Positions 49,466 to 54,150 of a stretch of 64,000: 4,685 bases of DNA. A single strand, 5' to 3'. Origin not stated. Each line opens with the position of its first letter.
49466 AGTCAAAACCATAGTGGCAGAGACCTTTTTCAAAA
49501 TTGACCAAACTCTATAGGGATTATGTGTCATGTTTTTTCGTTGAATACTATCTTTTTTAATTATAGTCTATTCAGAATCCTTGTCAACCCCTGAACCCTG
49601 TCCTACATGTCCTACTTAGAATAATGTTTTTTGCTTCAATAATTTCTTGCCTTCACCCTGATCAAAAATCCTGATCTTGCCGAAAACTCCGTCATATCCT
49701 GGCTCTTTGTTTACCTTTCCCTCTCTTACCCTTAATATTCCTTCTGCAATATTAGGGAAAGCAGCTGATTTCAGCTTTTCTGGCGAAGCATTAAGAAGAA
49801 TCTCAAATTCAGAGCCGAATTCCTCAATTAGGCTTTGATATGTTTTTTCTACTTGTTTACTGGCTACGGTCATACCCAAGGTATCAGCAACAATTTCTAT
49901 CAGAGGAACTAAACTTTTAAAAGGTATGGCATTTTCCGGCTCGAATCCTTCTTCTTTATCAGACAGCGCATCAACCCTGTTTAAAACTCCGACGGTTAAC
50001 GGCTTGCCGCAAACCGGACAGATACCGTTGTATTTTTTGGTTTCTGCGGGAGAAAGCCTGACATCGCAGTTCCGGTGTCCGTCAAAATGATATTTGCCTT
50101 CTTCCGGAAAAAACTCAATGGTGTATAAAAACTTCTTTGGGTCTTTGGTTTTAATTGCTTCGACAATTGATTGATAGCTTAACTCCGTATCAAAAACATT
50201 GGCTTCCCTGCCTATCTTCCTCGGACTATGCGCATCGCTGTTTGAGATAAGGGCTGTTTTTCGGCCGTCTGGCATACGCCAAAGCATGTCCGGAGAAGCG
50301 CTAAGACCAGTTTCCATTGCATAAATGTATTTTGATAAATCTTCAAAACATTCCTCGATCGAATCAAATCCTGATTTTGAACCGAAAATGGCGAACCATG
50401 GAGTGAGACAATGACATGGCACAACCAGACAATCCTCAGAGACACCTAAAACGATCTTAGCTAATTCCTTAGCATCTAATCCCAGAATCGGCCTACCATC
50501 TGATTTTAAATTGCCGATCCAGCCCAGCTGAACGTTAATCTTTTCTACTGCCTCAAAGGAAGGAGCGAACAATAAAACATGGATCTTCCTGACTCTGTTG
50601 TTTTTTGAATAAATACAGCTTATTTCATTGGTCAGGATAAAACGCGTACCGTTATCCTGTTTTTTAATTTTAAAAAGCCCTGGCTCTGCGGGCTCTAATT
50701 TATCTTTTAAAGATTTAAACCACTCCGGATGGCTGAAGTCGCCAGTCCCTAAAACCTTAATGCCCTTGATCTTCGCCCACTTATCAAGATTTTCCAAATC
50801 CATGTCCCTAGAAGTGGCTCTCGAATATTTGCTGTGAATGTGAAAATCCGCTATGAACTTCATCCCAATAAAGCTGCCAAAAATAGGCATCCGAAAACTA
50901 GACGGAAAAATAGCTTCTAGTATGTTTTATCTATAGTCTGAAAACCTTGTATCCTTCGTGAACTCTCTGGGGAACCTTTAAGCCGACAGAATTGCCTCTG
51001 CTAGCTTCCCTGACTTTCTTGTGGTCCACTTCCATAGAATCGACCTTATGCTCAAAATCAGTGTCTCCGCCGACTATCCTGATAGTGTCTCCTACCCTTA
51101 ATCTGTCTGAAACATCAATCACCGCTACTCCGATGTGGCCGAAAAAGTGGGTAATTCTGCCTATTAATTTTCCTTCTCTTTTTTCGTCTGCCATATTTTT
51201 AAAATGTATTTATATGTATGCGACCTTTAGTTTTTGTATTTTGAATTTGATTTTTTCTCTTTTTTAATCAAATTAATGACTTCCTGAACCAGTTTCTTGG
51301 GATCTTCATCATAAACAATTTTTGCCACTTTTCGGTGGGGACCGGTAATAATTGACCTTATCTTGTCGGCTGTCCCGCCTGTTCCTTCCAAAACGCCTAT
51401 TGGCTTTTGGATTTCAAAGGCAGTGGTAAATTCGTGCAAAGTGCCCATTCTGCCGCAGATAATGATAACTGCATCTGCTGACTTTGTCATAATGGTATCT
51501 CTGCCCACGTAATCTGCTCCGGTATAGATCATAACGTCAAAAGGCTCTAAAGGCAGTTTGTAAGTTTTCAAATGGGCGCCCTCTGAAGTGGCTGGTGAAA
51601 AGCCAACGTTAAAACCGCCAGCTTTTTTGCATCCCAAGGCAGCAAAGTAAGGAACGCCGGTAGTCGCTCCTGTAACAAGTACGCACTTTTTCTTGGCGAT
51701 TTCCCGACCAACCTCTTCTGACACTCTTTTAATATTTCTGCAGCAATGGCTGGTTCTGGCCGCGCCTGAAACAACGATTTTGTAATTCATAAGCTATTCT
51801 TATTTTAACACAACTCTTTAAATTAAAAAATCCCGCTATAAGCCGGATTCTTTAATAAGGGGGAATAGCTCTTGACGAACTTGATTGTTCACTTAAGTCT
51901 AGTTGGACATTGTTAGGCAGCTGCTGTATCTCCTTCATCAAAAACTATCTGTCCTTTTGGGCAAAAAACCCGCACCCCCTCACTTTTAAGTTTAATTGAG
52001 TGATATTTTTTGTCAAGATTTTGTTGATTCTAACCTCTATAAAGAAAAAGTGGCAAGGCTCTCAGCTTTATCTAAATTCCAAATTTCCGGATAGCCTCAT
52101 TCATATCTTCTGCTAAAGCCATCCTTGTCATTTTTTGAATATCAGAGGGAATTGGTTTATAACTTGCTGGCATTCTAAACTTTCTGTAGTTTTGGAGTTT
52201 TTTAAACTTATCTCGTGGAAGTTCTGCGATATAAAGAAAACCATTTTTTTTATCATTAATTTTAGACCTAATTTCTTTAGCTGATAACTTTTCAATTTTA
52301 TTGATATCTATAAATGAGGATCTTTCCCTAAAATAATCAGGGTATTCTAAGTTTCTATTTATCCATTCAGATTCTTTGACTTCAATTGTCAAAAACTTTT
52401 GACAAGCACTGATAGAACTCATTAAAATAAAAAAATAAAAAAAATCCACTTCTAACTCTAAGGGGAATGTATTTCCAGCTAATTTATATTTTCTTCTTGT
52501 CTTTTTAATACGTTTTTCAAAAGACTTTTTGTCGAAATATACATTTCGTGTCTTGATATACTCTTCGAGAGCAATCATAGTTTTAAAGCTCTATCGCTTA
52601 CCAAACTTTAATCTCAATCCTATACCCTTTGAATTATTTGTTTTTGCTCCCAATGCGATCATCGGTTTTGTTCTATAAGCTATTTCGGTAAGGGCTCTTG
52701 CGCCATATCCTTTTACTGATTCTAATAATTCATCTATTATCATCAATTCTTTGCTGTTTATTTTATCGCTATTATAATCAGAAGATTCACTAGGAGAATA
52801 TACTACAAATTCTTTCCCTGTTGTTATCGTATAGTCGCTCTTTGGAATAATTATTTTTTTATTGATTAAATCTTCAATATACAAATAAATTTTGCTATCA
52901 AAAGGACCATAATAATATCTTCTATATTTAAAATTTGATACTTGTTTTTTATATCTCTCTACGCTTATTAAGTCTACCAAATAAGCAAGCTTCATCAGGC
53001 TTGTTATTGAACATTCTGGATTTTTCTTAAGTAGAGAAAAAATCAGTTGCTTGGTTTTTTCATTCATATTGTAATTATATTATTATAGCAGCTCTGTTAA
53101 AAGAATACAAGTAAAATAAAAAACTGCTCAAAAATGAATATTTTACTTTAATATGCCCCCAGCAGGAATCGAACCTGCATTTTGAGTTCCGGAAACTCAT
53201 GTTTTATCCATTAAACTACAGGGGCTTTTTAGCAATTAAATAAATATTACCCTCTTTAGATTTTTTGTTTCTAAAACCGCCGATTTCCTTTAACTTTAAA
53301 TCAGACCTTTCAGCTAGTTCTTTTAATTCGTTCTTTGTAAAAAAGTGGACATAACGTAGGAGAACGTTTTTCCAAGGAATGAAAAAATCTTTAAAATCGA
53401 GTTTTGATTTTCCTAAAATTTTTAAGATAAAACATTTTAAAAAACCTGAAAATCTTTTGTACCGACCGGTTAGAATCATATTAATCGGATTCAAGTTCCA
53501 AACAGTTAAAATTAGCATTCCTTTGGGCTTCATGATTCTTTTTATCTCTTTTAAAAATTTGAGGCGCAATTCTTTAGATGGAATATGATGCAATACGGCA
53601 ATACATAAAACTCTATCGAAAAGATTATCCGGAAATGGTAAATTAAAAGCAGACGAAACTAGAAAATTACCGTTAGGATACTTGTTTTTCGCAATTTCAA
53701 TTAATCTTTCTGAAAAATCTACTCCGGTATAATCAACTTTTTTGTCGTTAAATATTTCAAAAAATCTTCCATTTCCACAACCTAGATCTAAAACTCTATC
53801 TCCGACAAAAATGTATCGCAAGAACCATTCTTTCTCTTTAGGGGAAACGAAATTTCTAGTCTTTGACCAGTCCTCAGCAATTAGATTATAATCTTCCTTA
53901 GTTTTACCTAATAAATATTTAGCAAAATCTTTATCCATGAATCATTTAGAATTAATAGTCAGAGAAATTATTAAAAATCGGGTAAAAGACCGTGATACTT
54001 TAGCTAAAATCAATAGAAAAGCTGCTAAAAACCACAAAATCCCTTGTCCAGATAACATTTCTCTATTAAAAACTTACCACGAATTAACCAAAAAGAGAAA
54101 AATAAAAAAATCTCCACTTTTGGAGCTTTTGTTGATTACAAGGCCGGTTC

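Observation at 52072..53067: AT-rich two-gene module next to tRNA-Pro: Panacea (DUF4065) protein plus an unknown 168-aa partner, a candidate new PanAT-type toxin-antitoxin/defence pair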

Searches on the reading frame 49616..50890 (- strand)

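Call 4: search_protein_families(library=pfam, proteins=[window:49616-50890:-], max_evalue=1)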
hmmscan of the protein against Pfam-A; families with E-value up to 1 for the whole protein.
window:49616-50890:- (424 aa): 2 families
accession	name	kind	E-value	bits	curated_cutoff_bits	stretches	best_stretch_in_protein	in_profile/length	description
PF13263.12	PHP_C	-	5.7e-05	23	21.3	1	214-248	18-53/56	PHP-associated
PF04423.19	Rad50_zn_hook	-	0.18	12.1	24.3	1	283-299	14-30/52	Rad50 zinc hook motif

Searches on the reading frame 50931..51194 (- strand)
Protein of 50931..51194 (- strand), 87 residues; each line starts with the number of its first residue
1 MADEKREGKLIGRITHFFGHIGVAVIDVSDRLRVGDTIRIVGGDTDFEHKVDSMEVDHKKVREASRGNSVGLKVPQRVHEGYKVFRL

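Call 4: search_protein_families(library=pfam, proteins=[window:50931-51194:-], max_evalue=1)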
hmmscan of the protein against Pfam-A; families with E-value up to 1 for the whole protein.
window:50931-51194:- (87 aa): 3 families
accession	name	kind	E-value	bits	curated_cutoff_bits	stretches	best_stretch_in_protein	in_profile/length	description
PF03144.31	GTP_EFTU_D2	-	3.2e-06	27.9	30.3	1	32-74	13-58/73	Elongation factor Tu domain 2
PF16325.11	Peptidase_U32_C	-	0.00046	20.7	28.2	1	10-81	5-79/83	Peptidase family U32 C-terminal domain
PF05644.16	Miff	-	0.05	13.8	23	1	27-78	16-57/291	Mitochondrial and peroxisomal fission factor Mff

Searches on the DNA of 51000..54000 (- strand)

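Call 9: search_rna_families(source=window, start=51000, end=54000, threshold=evalue, max_evalue=1)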
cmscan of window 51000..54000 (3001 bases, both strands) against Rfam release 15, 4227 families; matches with E-value up to 1: 2.
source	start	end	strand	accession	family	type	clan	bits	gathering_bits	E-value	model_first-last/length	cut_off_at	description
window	53154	53225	-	RF00005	tRNA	Gene; tRNA;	CL00001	66.5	29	1.3e-13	1-71/71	no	tRNA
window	53153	53225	+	RF04354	Plastid-ycf2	Cis-reg;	-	26.3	65.7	0.017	1-75/75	no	Plastid-ycf2 5UTR RNA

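Call 78: search_rna_families(sources=[L021, L022], threshold=evalue, max_evalue=1)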
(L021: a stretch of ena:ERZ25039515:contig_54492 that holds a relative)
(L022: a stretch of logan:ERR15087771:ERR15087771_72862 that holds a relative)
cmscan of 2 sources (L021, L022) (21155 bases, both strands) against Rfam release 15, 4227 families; matches with E-value up to 1: 3.
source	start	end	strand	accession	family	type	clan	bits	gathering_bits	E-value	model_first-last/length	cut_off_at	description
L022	4634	4707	+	RF00005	tRNA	Gene; tRNA;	CL00001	66.5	29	9.3e-13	1-71/71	no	tRNA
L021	4614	4685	+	RF00005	tRNA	Gene; tRNA;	CL00001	59.1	29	1e-10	1-71/71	no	tRNA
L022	7645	7798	+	RF01069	purD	Cis-reg;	-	24.5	41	0.82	1-125/125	no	purD RNA motif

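Call 91: build_rna_model(alignment_id=A9)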
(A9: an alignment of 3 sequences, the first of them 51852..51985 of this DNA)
Model R1 built from alignment A9 (3 sequences, 140 columns); structure: RNAalifold consensus.
model positions 135; base pairs 32; branch points 1; effective number of sequences 1.34; information 0.59 bits per position. Calibrated on 0.2 Mb of random sequence (short: E-values are rough).
structure used (alignment columns):
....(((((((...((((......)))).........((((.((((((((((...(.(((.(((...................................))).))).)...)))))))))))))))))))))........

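Call 92: search_with_rna_model(model_id=R1, sources=[window, L001, L007, L013, L014, L016, L018, L019, L020, L021, L022], max_evalue=1)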
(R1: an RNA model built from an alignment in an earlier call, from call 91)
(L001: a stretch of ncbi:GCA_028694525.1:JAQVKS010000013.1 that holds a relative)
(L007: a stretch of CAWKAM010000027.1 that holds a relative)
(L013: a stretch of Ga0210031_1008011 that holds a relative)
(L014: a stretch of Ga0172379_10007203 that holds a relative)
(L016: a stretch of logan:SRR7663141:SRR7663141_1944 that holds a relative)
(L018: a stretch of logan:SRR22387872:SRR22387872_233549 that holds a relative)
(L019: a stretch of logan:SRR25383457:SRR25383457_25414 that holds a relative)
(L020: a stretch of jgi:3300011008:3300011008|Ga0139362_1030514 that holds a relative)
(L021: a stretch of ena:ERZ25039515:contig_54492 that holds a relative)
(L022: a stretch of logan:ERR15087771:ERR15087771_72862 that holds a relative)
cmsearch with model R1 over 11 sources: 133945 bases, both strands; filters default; matches with E-value up to 1: 3.
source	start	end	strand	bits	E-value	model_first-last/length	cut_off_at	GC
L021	4732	4866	+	152.4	1.1e-33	1-135/135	no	0.44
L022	4753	4885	+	147.3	1.8e-32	1-135/135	no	0.47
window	51852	51984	-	110.9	6.4e-24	1-135/135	no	0.43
